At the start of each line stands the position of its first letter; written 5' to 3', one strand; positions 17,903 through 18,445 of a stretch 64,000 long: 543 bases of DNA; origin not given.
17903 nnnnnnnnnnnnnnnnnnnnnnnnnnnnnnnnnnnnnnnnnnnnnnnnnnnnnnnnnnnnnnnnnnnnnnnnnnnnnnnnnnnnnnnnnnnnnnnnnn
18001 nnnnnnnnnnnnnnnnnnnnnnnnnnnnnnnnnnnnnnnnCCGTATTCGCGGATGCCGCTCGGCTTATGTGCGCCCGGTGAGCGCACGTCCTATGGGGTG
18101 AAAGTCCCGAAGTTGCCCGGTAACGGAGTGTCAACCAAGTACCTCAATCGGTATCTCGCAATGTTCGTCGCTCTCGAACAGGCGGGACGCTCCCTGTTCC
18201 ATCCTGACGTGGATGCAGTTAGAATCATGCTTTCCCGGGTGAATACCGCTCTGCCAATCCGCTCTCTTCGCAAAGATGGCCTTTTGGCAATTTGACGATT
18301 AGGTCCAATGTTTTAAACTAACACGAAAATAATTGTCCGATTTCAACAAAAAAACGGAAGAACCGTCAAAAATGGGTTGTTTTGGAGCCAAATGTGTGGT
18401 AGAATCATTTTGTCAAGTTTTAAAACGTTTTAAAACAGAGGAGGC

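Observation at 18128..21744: Intron-bracketed islet with foreign codon style carrying GH78 rhamnosidase, SGNH hydrolase and a truncated rpiB/lacAB-like gene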

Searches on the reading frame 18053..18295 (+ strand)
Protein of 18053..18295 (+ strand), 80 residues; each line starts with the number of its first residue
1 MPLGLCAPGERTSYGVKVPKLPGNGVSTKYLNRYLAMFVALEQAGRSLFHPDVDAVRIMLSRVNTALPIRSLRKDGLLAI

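Call 9: search_protein_families(library=pfam, proteins=[window:18053-18295:+], max_evalue=0.1)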
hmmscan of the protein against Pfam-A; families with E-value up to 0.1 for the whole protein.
window:18053-18295:+ (80 aa): 0 families
